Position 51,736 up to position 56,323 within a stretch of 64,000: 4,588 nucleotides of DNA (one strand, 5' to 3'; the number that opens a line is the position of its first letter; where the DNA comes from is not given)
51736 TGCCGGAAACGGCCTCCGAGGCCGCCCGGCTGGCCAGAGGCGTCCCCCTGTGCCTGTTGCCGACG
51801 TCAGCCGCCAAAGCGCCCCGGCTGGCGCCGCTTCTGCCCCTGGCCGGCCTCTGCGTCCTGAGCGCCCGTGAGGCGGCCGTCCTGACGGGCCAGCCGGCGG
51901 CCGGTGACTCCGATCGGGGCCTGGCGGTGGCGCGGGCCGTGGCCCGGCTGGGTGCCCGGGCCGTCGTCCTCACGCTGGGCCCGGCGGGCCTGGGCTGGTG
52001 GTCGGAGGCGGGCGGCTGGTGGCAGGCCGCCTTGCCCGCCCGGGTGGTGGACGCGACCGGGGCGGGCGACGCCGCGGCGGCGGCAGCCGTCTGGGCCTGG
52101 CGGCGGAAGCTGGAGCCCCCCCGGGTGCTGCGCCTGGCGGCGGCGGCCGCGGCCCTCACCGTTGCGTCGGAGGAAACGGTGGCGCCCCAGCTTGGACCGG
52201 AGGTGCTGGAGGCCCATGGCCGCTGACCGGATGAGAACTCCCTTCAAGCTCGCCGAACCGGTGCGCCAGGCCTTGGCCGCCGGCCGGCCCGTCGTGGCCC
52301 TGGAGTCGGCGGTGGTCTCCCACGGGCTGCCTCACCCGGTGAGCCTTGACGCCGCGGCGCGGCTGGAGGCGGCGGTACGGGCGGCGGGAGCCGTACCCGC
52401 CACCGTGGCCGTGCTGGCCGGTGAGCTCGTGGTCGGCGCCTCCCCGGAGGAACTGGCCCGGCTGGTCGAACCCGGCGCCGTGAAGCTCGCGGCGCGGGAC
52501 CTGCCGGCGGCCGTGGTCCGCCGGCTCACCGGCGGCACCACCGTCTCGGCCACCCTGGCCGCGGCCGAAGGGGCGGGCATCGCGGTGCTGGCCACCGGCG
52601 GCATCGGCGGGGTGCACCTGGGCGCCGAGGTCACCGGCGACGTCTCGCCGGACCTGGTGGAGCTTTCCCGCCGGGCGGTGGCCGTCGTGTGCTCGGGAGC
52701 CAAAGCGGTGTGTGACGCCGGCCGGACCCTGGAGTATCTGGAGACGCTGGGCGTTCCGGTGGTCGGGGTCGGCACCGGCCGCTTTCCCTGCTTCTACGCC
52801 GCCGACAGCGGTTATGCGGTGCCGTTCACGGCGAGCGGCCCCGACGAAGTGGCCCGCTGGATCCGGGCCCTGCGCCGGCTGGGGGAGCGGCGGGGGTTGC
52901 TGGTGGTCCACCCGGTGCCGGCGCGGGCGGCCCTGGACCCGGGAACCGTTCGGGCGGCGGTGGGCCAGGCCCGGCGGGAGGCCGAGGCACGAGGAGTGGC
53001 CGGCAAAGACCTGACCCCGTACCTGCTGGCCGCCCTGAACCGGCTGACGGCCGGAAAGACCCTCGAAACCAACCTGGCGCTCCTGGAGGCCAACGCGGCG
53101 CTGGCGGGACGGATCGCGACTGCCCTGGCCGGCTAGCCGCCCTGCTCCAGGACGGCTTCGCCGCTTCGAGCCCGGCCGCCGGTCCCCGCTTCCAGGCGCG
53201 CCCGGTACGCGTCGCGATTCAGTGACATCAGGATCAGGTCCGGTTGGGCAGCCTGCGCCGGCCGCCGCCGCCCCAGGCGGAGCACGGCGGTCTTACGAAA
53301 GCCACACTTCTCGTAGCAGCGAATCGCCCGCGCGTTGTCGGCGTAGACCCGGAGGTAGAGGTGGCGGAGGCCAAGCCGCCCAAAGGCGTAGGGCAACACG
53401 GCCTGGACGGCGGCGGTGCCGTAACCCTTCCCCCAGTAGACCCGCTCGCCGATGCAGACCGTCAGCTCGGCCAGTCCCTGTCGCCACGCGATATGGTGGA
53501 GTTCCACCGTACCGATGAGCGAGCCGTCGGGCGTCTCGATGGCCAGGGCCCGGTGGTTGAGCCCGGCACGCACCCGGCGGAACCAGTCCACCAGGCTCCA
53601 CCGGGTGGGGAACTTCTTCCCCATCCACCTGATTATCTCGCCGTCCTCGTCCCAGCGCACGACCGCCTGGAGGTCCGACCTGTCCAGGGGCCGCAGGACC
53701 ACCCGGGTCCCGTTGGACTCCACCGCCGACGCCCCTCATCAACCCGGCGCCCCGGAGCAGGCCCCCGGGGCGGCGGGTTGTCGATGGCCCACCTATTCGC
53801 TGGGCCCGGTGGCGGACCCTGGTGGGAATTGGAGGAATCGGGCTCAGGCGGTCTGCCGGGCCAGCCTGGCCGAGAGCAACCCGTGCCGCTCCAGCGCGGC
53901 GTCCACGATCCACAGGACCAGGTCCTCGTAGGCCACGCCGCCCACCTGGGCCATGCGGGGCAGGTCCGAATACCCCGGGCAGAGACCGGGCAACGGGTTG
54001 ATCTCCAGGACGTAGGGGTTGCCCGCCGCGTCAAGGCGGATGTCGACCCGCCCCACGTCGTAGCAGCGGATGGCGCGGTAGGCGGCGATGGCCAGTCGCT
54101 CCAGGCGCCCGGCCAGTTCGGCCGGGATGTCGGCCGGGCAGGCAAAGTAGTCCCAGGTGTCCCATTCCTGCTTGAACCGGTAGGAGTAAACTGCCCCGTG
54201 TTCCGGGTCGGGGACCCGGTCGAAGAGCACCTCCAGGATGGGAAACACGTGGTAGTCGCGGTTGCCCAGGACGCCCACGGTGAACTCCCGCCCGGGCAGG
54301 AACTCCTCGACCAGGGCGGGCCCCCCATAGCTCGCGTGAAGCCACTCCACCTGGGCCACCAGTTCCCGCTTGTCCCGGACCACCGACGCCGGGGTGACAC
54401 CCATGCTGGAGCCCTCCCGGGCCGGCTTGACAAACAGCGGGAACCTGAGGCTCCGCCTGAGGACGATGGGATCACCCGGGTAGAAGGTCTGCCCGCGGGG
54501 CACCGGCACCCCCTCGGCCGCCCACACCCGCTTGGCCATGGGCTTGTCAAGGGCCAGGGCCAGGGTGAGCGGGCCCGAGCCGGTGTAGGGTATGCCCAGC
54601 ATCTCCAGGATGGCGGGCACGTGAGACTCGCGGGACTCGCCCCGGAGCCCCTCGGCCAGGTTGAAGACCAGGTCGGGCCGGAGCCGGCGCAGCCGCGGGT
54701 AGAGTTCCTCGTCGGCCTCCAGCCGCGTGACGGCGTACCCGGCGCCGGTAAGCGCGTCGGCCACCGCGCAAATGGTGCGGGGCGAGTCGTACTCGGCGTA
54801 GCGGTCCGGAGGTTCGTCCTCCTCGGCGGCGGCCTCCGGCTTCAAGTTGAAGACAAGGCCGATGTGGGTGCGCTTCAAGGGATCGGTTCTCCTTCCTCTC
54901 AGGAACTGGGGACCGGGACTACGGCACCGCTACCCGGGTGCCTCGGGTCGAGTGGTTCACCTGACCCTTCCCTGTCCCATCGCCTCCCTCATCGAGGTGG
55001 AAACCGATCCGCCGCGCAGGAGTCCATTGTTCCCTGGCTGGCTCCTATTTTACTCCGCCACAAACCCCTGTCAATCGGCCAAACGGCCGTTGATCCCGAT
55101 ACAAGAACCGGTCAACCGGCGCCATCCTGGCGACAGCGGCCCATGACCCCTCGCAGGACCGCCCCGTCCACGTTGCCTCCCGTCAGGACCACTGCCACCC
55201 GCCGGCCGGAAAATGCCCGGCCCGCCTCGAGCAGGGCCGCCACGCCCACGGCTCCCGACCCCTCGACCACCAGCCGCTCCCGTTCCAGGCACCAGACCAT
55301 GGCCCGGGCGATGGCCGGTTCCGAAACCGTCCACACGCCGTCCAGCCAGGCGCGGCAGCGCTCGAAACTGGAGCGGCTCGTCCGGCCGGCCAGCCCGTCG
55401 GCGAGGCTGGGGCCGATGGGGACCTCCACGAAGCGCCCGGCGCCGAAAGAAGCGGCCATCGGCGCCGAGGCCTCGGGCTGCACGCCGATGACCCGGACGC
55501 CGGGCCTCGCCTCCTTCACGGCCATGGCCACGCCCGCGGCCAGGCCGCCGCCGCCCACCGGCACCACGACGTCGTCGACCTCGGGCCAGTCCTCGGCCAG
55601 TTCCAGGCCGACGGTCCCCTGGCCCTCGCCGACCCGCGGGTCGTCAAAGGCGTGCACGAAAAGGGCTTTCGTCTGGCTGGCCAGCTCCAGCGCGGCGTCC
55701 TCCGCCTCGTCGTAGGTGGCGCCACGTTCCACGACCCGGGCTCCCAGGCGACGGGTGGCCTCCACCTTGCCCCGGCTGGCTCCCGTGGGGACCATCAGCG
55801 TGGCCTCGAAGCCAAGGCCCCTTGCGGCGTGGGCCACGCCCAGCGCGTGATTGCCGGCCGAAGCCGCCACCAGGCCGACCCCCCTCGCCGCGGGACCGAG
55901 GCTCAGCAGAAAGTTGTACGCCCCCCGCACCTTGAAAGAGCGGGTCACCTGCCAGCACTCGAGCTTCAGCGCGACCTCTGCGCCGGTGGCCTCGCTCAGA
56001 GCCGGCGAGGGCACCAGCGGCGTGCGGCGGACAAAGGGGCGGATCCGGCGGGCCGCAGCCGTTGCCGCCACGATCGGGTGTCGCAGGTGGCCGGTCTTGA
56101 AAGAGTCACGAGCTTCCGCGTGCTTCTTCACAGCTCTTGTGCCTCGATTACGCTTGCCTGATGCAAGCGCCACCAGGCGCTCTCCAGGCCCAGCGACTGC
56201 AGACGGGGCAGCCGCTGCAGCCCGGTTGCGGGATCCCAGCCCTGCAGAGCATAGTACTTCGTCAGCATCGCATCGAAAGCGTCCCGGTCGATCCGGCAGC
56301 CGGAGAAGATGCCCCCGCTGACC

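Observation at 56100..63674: Low-GC horizontally acquired cassette: AOR-family oxidoreductase co-oriented with a BMP-type ABC importer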

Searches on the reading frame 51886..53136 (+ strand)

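Call 45: search_protein_families(library=pfam, proteins=[window:51886-53136:+])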
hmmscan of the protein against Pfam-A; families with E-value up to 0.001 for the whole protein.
window:51886-53136:+ (416 aa): 1 family
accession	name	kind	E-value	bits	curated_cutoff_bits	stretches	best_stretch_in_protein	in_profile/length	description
PF04227.17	Indigoidine_A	-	4.8e-105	351.5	25.2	1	126-412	2-290/291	Indigoidine synthase A like protein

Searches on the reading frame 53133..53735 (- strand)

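Call 45: search_protein_families(library=pfam, proteins=[window:53133-53735:-])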
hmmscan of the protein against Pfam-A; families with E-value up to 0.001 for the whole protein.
window:53133-53735:- (200 aa): 6 families
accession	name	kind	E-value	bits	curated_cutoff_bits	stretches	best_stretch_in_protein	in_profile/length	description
PF13302.13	Acetyltransf_3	-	2.1e-28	100.2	25.4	1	11-147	1-138/138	Acetyltransferase (GNAT) domain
PF00583.31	Acetyltransf_1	-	1.6e-16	61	20.7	1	60-146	31-116/116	Acetyltransferase (GNAT) family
PF13523.12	Acetyltransf_8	-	1.5e-10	41.3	27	1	19-150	3-141/145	Acetyltransferase (GNAT) domain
PF13420.13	Acetyltransf_4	-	7.9e-09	36.2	24.3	1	15-153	2-141/155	Acetyltransferase (GNAT) domain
PF13508.13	Acetyltransf_7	-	6.5e-06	26.9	27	1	71-147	12-83/84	Acetyltransferase (GNAT) domain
PF08445.16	FR47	-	0.00038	20.8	22.1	0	102-149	35-80/86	FR47-like protein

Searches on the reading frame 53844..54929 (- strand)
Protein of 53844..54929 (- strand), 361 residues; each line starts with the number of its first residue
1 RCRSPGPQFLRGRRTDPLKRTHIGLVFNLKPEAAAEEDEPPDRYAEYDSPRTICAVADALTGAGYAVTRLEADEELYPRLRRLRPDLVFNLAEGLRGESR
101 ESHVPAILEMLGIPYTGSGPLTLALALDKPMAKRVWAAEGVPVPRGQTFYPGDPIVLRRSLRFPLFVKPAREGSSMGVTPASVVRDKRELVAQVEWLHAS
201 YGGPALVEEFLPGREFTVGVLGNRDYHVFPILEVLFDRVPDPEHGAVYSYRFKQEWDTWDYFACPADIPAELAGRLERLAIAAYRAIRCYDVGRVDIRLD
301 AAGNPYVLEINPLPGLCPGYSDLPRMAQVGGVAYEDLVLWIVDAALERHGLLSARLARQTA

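Call 45: search_protein_families(library=pfam, proteins=[window:53844-54929:-])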
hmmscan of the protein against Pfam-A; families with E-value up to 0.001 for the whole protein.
window:53844-54929:- (361 aa): 3 families
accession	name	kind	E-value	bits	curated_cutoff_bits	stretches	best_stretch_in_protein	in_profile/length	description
PF07478.18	Dala_Dala_lig_C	-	5.2e-36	124.5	24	1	159-342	33-203/204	D-ala D-ala ligase C-terminus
PF13535.11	ATP-grasp_4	-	6.7e-05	23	27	0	162-225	2-75/160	ATP-grasp domain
PF02655.19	ATP-grasp_3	-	0.00031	21.3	23.2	1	164-312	33-155/160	ATP-grasp domain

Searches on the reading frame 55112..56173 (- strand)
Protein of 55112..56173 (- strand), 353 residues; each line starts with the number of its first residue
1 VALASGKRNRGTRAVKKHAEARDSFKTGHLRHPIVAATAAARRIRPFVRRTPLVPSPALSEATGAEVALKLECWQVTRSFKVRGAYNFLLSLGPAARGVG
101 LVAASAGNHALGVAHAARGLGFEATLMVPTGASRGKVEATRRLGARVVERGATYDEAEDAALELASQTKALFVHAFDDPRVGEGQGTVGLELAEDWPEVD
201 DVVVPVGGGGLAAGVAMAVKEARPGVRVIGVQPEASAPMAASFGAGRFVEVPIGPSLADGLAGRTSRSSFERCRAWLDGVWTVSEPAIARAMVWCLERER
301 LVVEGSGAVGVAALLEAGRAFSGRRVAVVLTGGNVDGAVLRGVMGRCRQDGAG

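Call 5: search_protein_families(library=pfam, proteins=[window:55112-56173:-])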
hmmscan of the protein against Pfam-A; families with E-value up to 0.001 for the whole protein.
window:55112-56173:- (353 aa): 1 family
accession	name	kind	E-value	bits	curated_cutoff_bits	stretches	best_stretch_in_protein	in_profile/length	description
PF00291.31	PALP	-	1.6e-82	277.6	35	1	44-332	1-295/295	Pyridoxal-phosphate dependent enzyme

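Call 6: search_protein_families(library=ncbifam, proteins=[window:55112-56173:-])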
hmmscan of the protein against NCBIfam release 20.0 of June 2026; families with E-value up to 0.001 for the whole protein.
window:55112-56173:- (353 aa): 37 families (the best 25 are shown)
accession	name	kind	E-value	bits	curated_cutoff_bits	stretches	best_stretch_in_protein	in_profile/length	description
TIGR01127.1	ilvA_1Cterm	equivalog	4.3e-94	315.6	378.75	1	51-344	1-295/380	threonine ammonia-lyase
NF005600.0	PRK07334.1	equivalog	8e-90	301.3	496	1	38-346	16-323/408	threonine ammonia-lyase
NF005680.0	PRK07476.1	equivalog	2.1e-87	293.1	413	1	37-344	10-320/326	hydroxyectoine utilization dehydratase EutB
NF005292.0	PRK06815.1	equivalog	9.4e-83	277.9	371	1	38-343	9-316/320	threonine/serine dehydratase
TIGR02991.1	ectoine_eutB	equivalog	3.2e-78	262.9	413.35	1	36-344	5-315/317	hydroxyectoine utilization dehydratase EutB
NF006389.0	PRK08638.1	equivalog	2.3e-77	260.2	453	1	38-345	15-325/333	bifunctional threonine ammonia-lyase/L-serine ammonia-lyase TdcB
NF006674.0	PRK09224.1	subfamily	1.6e-73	248.2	577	1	48-348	23-327/508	threonine ammonia-lyase IlvA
TIGR01124.1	ilvA_2Cterm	equivalog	1.1e-72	245.2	411.3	1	49-348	16-319/499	threonine ammonia-lyase, biosynthetic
NF006094.0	PRK08246.1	subfamily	1.7e-72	244.4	331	1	38-338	11-307/310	serine/threonine dehydratase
NF006390.0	PRK08639.1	equivalog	3.8e-72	243.5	421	1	37-343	12-323/418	threonine ammonia-lyase IlvA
NF005454.0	PRK07048.1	equivalog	1.6e-70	237.9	452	1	38-338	13-314/324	threo-3-hydroxy-L-aspartate ammonia-lyase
NF009130.0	PRK12483.1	subfamily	4.6e-68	230.1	801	1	42-346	29-337/521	threonine ammonia-lyase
NF045641.2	BHydaspDhtseBhcB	equivalog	5.6e-68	229.4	550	1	38-336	8-306/312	beta-hydroxyaspartate dehydratase BhcB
TIGR02079.1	THD1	equivalog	4e-67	226.8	440.55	1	39-343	5-315/410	threonine ammonia-lyase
NF004771.0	PRK06110.1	equivalog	4.6e-59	200.1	317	1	39-346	10-318/323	threonine dehydratase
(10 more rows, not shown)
